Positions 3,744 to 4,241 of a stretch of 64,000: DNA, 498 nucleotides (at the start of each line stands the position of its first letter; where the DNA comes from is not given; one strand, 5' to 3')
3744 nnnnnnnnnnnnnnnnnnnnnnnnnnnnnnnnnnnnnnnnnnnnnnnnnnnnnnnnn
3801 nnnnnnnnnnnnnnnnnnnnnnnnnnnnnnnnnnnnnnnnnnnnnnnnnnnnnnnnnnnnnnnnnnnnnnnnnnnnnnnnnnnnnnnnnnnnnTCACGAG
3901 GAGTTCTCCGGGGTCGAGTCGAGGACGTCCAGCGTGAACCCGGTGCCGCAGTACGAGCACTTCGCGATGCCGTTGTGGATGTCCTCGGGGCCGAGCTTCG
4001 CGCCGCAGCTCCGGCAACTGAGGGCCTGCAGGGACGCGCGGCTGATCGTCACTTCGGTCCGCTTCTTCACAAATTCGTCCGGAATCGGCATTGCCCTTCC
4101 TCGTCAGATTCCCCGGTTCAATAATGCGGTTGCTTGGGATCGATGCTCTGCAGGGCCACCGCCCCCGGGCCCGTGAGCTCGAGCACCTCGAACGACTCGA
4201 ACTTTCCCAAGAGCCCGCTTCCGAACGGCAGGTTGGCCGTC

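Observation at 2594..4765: Tandem triplication of AIM24/DUF124 (TIGR00266) genes with an embedded zinc-ribbon gene, all translationally coupled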

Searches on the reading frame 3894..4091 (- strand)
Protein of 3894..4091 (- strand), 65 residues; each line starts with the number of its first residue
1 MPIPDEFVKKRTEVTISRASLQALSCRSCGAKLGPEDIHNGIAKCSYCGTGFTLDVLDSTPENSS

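Call 4: search_protein_families(library=pfam, proteins=[window:3894-4091:-], max_evalue=0.1)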
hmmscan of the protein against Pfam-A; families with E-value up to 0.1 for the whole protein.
window:3894-4091:- (65 aa): 10 families
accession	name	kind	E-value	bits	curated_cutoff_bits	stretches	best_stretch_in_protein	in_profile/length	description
PF13248.11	Zn_ribbon_3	-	0.0005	19.9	27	0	24-33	17-26/26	zinc-ribbon domain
PF02748.20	PyrI_C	-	0.0092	16.2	23.4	0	39-53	30-44/48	Aspartate carbamoyltransferase regulatory chain, metal binding domain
PF08271.17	Zn_Ribbon_TF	-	0.01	15.8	29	0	24-42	20-38/43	TFIIB zinc-binding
PF13240.11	Zn_Ribbon_1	-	0.024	14.9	25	0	26-34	2-10/23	zinc-ribbon domain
PF21344.3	Zn_ribbon_LysW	-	0.024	14.7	27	1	25-51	2-30/46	Alpha-aminoadipate carrier protein LysW-like, globular domain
PF12773.13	DZR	-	0.032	14.8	27.3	1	22-51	11-33/45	Double zinc ribbon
PF05129.18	Zn_ribbon_Elf1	-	0.062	13.8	29.8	0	40-56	44-60/79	Transcription elongation factor Elf1 like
PF01155.25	HypA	-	0.079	13.4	28.9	1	11-51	59-95/112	Hydrogenase/urease nickel incorporation, metallochaperone, hypA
PF02892.21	zf-BED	-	0.086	13.3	20.6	0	39-52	13-26/44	BED zinc finger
PF10276.14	zf-CHCC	-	0.09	13.3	27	1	39-52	24-37/37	Zinc-finger domain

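Call 5: search_protein_families(library=ncbifam, proteins=[window:3894-4091:-], max_evalue=0.1)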
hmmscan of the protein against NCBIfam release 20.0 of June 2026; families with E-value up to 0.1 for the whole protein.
window:3894-4091:- (65 aa): 7 families
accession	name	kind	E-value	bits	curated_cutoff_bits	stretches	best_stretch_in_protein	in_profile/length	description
NF003058.0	PRK03976.1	equivalog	0.0052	16.7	87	1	10-53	23-65/91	50S ribosomal protein L37ae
NF041070.1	carrier_LysW_Arch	domain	0.017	15.2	75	1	25-54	4-35/57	alpha-aminoadipate/glutamate carrier protein LysW/ArgW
NF047912.1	ECs_2282_CxxC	subfamily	0.02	14.8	37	0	24-55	3-40/60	ECs_2282 family putative zinc-binding protein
NF001607.0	PRK00398.1-4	equivalog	0.056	13.2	89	0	41-56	8-23/53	DNA-directed RNA polymerase subunit P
TIGR04165.1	methano_modCys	hypoth_equivalog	0.072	13.4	60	0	15-30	28-43/50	TIGR04165 family Cys-rich peptide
NF041915.1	HVO_2901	equivalog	0.086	12.7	80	0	20-33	12-25/55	HVO_2901 family zinc finger protein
NF041197.2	CxxC_Se_CxxC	equivalog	0.096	12.9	40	0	24-37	19-32/53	dual CXXC motif small (seleno)protein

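Call 12: find_homologous_proteins(query=window:3897-4091:-, max_evalue=0.01)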
Query seq(65 aa) (65 aa): 41 proteins with E <= 0.01 among 41 candidates.
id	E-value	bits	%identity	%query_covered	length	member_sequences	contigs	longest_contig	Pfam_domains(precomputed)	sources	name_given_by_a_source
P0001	2.2e-35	136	97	100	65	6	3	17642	-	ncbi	ncbi:MAG: hypothetical protein ACYCPN_05425 [Thermoplasmata archaeon]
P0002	4.0e-23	98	77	86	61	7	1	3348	-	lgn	-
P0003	1.4e-22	96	71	91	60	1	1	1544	-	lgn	-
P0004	4.0e-21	92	71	86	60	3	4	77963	-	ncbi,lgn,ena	-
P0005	8.5e-20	87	71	91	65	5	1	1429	-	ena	-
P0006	1.0e-19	87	71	86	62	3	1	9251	-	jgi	jgi:ribosomal protein L37AE/L43A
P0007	1.4e-19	87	71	91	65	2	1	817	-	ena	-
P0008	2.2e-19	86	68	92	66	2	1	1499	-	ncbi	-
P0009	2.3e-19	86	68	86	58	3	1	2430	-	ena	-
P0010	3.3e-19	86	69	91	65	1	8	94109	-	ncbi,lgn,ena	-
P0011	8.0e-19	84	70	86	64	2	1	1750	-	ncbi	-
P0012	8.2e-19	84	66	95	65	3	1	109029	-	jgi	jgi:transcription elongation factor Elf1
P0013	9.7e-19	84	69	91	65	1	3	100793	-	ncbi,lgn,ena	-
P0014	1.3e-18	84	71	86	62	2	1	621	-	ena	-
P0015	2.2e-18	83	71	86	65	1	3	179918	-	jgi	jgi:DNA-directed RNA polymerase subunit RPC12/RpoP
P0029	1.6e-17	80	70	86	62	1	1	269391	-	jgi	jgi:uncharacterized Zn-finger protein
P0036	2.7e-16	76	58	100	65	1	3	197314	-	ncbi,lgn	-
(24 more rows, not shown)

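Call 13: find_encoding_contigs(protein=P0001, flank=6000, max_places=3)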
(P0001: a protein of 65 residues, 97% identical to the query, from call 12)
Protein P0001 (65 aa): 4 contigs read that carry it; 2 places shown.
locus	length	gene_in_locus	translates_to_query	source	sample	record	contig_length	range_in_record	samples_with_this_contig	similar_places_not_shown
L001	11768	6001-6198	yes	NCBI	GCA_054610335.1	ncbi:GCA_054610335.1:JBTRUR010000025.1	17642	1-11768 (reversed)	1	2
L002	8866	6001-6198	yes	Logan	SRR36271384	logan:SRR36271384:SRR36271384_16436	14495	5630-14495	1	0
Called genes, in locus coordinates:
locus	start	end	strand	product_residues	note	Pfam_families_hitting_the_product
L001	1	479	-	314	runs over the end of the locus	PF00056:Ldh_1_N, PF02866:Ldh_1_C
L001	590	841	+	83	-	-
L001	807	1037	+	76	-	-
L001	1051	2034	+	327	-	PF02558:ApbA, PF08546:ApbA_C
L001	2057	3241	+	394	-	PF00162:PGK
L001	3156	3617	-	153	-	PF03091:CutA1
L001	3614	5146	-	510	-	PF00149:Metallophos, PF04042:DNA_pol_E_B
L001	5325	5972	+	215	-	PF01987:AIM24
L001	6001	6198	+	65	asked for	-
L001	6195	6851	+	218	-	PF01987:AIM24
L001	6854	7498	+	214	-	PF01987:AIM24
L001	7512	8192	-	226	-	-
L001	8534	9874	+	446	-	-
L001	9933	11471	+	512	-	PF01078:Mg_chelatase, PF05496:RuvB_N (faint), PF00158:Sigma54_activat (faint), PF13191:AAA_16 (faint), PF13401:AAA_22 (faint), PF00004:AAA (faint), PF07728:AAA_5 (faint)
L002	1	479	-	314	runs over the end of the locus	PF00056:Ldh_1_N, PF02866:Ldh_1_C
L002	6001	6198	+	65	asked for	-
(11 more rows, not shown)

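Call 14: find_encoding_contigs(protein=P0029, flank=6000, max_places=2)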
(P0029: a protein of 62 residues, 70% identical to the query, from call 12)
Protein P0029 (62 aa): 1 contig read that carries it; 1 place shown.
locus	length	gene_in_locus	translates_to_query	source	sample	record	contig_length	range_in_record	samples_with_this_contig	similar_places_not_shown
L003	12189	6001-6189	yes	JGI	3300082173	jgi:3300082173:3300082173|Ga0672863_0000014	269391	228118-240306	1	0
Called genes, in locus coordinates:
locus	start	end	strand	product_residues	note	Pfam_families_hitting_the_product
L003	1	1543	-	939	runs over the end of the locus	PF00270:DEAD, PF04851:ResIII, PF00271:Helicase_C, PF19306:WHD_Lhr, PF08494:DEAD_assoc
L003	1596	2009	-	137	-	PF03479:PCC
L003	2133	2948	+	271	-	PF00733:Asn_synthase (weak), PF02540:NAD_synthase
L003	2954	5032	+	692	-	PF00270:DEAD (faint), PF04851:ResIII, PF17757:UvrB_inter, PF27431:UvrB_3rd, PF00271:Helicase_C, PF12344:UvrB, PF02151:UVR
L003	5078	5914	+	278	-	PF25211:DUF7839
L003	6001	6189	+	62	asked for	-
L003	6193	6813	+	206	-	PF01987:AIM24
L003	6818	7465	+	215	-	PF01987:AIM24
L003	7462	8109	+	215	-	PF01987:AIM24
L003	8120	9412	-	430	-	PF00005:ABC_tran, PF13304:AAA_21 (faint), PF27219:MJ0874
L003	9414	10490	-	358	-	PF01032:FecCD, PF00950:ABC-3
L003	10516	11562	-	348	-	PF01497:Peripla_BP_2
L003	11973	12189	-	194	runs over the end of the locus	-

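Call 15: find_encoding_contigs(protein=P0036, flank=6000, max_places=2)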
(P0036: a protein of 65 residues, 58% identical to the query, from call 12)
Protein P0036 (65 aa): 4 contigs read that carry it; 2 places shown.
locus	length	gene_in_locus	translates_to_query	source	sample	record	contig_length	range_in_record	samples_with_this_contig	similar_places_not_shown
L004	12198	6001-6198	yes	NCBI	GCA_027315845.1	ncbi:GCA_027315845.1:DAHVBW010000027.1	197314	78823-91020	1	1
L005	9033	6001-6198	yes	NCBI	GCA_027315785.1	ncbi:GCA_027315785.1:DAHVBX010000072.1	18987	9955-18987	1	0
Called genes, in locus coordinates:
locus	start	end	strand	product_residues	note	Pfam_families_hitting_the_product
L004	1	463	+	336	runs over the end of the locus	PF00149:Metallophos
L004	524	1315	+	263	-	PF01012:ETF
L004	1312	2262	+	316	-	PF01012:ETF, PF00766:ETF_alpha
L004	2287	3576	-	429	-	PF00890:FAD_binding_2, PF01266:DAO, PF01494:FAD_binding_3 (weak), PF07992:Pyr_redox_2 (weak), PF12831:FAD_oxidored, PF13450:NAD_binding_8 (weak), PF21162:ETFQO_UQ-bd (weak), PF26311:ETF-QO_FixC_C (weak), +1 more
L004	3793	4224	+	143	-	PF02742:Fe_dep_repr_C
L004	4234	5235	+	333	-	-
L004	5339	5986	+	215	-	PF01987:AIM24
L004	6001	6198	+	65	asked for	-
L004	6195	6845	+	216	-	PF01987:AIM24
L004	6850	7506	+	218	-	PF01987:AIM24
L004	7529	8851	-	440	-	PF07690:MFS_1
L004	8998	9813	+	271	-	PF13489:Methyltransf_23, PF08241:Methyltransf_11, PF08242:Methyltransf_12, PF13649:Methyltransf_25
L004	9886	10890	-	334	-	-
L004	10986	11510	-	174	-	PF03965:Penicillinase_R (faint), PF24033:DUF7342 (faint), PF24266:HTH_HVO_0163_N, PF13412:HTH_24, PF01022:HTH_5 (weak), PF12802:MarR_2 (weak), PF12840:HTH_20, PF09339:HTH_IclR (weak), +1 more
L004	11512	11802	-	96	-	-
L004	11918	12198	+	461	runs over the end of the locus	PF03116:NQR2_RnfD_RnfE (weak)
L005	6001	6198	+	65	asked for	-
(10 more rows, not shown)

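Call 21: search_protein_families(library=padloc, proteins=[window:3894-4091:-], max_evalue=0.1)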
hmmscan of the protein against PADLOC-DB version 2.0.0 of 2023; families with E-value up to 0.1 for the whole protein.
window:3894-4091:- (65 aa): 3 families
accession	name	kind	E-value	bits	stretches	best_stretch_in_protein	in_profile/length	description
PDLC01691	Cas12f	-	0.0017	16.3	1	16-56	281-319/332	CAS-V-F; effector__SPE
PDLC05059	PDC-S64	-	0.032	11.2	1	17-53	193-228/339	-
PDLC00930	Cas12u1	-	0.037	10.9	1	9-53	478-517/533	Cas12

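Call 27: find_related_loci(query=A1, collection=genome_contigs, flank=6000)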
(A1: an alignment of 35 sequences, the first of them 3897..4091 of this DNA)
Query A1 (65 aa) in genome_contigs; peptide patterns used: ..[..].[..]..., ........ (x = any residue, [..] = any of these).
124 stretches matched a pattern; 44 encode a relative of the query (tblastn E <= 1e-3); 44 distinct loci.
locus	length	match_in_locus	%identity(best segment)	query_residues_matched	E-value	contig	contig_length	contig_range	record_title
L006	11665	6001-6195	97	1-65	8e-40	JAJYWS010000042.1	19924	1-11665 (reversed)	MAG: Thermoplasmata archaeon isolate FK3.bin132 NODE_5348_length_19924_cov_19.526342, whole genome shotgun sequence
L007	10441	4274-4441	75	1-56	1e-27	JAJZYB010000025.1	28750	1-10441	MAG: Thermoplasmata archaeon isolate TL1-5.bin109 NODE_1819_length_28750_cov_2.370541, whole genome shotgun sequence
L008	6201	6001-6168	75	1-56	1e-27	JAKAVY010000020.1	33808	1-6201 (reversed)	MAG: Thermoplasmata archaeon isolate YP4.bin26 NODE_1753_length_33808_cov_2.689439, whole genome shotgun sequence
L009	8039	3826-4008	70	1-61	1e-27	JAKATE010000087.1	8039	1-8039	MAG: Thermoplasmata archaeon isolate YP2.bin30 NODE_7993_length_8039_cov_1.946537, whole genome shotgun sequence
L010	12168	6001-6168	73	1-56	6e-27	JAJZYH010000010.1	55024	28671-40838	MAG: Thermoplasmata archaeon isolate TL1-5.bin18 NODE_546_length_55024_cov_32.710385, whole genome shotgun sequence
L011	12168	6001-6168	71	1-56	1e-25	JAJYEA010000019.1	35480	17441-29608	MAG: Thermoplasmata archaeon isolate DBS1-1.bin134 NODE_1832_length_35480_cov_2.349164, whole genome shotgun sequence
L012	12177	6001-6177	71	1-59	5e-25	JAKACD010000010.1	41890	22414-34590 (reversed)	MAG: Thermoplasmata archaeon isolate WH2.bin83 NODE_1381_length_41890_cov_5.629720, whole genome shotgun sequence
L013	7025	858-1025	70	1-56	6e-25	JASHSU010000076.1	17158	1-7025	MAG: Thermoplasmata archaeon isolate JOPF135 JOPF_AWAY_contig_534592, whole genome shotgun sequence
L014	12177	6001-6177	69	1-59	3e-24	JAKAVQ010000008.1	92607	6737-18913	MAG: Thermoplasmata archaeon isolate YP4.bin112 NODE_332_length_92607_cov_4.609051, whole genome shotgun sequence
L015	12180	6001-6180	63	1-60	3e-24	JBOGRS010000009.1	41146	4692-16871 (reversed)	MAG: Thermoplasmata archaeon isolate SE1505_metabat2.bin.34 NODE_56_length_41146_cov_2.326922, whole genome shotgun sequ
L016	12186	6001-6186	65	1-62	3e-24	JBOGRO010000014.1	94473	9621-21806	MAG: Thermoplasmata archaeon isolate TC-S_metawrap_bin.78 k127_542607, whole genome shotgun sequence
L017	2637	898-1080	64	1-61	3e-24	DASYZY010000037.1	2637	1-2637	MAG TPA_asm: Thermoplasmata archaeon isolate SMAG_U6374 k141_509172, whole genome shotgun sequence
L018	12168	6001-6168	71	1-56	6e-24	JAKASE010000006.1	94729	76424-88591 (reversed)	MAG: Thermoplasmata archaeon isolate YP1.bin27 NODE_224_length_94729_cov_16.566521, whole genome shotgun sequence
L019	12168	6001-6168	68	1-56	7e-24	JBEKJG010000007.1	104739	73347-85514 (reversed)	MAG: Thermoplasmata archaeon isolate SPRUCE 318 SPRUCE_318_7, whole genome shotgun sequence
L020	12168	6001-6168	64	1-56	9e-24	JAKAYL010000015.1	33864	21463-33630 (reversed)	MAG: Thermoplasmata archaeon isolate YS4.bin60 NODE_701_length_33864_cov_10.238877, whole genome shotgun sequence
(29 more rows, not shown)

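Call 38: search_protein_families(library=pfam, proteins=[L004:4234-5235:+], max_evalue=0.01)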
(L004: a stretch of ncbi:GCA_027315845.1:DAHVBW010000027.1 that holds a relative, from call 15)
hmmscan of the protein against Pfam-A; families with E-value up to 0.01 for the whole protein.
L004:4234-5235:+ (333 aa): 0 families

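Call 57: search_protein_representatives(alignment_id=A1)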
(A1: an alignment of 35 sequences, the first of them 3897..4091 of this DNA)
Query: 35 sequences, 62 profile positions. Proteins with E-value up to 0.001 (for the whole library): 86; up to 1e-10: 6; up to 1e-30: 0. The best 86 are listed.
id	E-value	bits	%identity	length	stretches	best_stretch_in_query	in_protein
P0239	2.3e-29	117.5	-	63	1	1-58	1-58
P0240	4.5e-27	110.1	-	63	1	1-59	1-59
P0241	3.7e-23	97.6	-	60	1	1-57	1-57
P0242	6.5e-13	64.8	-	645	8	20-58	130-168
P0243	9.0e-13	64.3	-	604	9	1-14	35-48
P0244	4.8e-12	62.0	-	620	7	21-60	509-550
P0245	7.5e-10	55.0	-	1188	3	22-58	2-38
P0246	7.8e-09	51.7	-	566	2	24-57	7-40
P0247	1.7e-08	50.6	-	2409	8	28-57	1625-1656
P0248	2.3e-08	50.2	-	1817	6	22-52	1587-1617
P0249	4.7e-08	49.2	-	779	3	20-56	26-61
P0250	1.7e-07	47.4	-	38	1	1-35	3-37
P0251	4.3e-07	46.1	-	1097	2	21-56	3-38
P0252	2.8e-06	43.6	-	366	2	22-54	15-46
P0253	2.8e-06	43.5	-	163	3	21-56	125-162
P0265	7.7e-05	38.9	-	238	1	21-55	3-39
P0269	1.0e-04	38.5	-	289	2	24-56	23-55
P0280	1.9e-04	37.7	-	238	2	24-57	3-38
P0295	3.6e-04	36.8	-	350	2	21-55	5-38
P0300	4.4e-04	36.5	-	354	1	21-60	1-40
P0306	5.1e-04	36.3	-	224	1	21-51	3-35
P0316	7.3e-04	35.8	-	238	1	21-53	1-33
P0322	8.8e-04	35.5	-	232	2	20-51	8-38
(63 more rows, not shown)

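Call 58: search_protein_families(library=pfam, proteins=[P0265, P0280, P0316, P0306, P0269, P0322, P0300, P0295, P0252, P0243], max_evalue=0.001)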
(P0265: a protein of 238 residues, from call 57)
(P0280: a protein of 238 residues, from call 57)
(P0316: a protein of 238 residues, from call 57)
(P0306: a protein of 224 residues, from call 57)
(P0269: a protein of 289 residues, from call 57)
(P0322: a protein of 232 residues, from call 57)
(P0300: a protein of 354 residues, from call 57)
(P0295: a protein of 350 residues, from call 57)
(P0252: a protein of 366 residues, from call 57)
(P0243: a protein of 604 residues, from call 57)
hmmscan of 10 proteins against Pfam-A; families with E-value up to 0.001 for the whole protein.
P0265 (238 aa): 0 families

P0280 (238 aa): 0 families

P0316 (238 aa): 1 family
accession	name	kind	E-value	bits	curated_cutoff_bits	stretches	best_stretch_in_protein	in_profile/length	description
PF06439.18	3keto-disac_hyd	-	3.1e-06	27.8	26.8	1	80-210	34-159/187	3-keto-disaccharide hydrolase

P0306 (224 aa): 0 families

P0269 (289 aa): 0 families

P0322 (232 aa): 10 families
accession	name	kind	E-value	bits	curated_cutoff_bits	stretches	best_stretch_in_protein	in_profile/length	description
PF24460.1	DUF7575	-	7.7e-06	25.6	28.5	0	117-130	4-17/28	Domain of unknown function (DUF7575)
PF13248.11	Zn_ribbon_3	-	9.7e-06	25.3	27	0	117-144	3-26/26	zinc-ribbon domain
PF08271.17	Zn_Ribbon_TF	-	4.7e-05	23.3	29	0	13-45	2-35/43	TFIIB zinc-binding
PF01155.25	HypA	-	0.00011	22.6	28.9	0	112-143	66-95/112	Hydrogenase/urease nickel incorporation, metallochaperone, hypA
PF12773.13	DZR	-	0.00016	22.2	27.3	0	118-143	14-33/45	Double zinc ribbon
PF00130.28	C1_1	-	0.00041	20.6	26.5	0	13-36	13-35/53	Phorbol esters/diacylglycerol binding domain (C1 domain)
PF22289.1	DmmA-like_C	-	0.00059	20.2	27.4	1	118-143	3-27/44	Dimethylamine monooxygenase subunit DmmA-like, C-terminal domain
PF07282.18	Cas12f1-like_TNB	-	0.0007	20.2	26.3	0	112-142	24-48/60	Cas12f1-like, TNB domain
PF03966.22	Trm112p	-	0.00071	19.9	22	0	12-37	8-33/40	Trm112p-like protein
PF25206.1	DUF7836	-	0.00076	19.7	26.7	1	111-142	2-38/59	Domain of unknown function (DUF7836)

P0300 (354 aa): 0 families

P0295 (350 aa): 6 families
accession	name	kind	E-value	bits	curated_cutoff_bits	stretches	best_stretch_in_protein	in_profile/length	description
PF03966.22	Trm112p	-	3.9e-09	36.7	22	1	9-38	9-38/40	Trm112p-like protein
PF18319.7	Zn_ribbon_PriA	-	3.9e-07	30.3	26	0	10-33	1-24/27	PriA DNA helicase Cys-rich region (CRR) domain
PF08271.17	Zn_Ribbon_TF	-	2.2e-05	24.4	29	0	67-92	1-27/43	TFIIB zinc-binding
PF07754.17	HVO_2753_ZBP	-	7.8e-05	22.8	33.2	1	69-96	1-28/46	Small zinc finger protein HVO_2753-like, Zn-binding pocket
PF13248.11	Zn_ribbon_3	-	0.00086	19.1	27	1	67-92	3-24/26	zinc-ribbon domain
PF01155.25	HypA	-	0.00092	19.7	28.9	0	66-95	70-97/112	Hydrogenase/urease nickel incorporation, metallochaperone, hypA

P0252 (366 aa): 3 families
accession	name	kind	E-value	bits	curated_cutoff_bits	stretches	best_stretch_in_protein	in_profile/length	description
PF08271.17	Zn_Ribbon_TF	-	1.1e-05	25.3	29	0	18-45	2-30/43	TFIIB zinc-binding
PF11781.13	Zn_ribbon_RRN7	-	0.0005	20.1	27.1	1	16-43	4-30/32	Zinc-finger of RNA-polymerase I-specific TFIIB, Rrn7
PF01155.25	HypA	-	0.00095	19.6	28.9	0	61-108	51-96/112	Hydrogenase/urease nickel incorporation, metallochaperone, hypA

P0243 (604 aa): 4 families
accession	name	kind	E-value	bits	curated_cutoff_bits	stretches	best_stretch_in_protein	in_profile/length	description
PF12276.13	DUF3617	-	2.5e-09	38.3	24.5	0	40-98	19-65/106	Protein of unknown function (DUF3617)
PF11065.13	DUF2866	-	8.1e-07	29.4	25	0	298-324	16-42/63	Protein of unknown function (DUF2866)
PF11092.13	Alveol-reg_P311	-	1.6e-06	28.6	25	0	571-587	17-33/67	Neuronal protein 3.1 (p311)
PF00861.27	Ribosomal_L18p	-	0.0004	21.2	27.8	0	550-576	87-113/116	Ribosomal L18 of archaea, bacteria, mitoch. and chloroplast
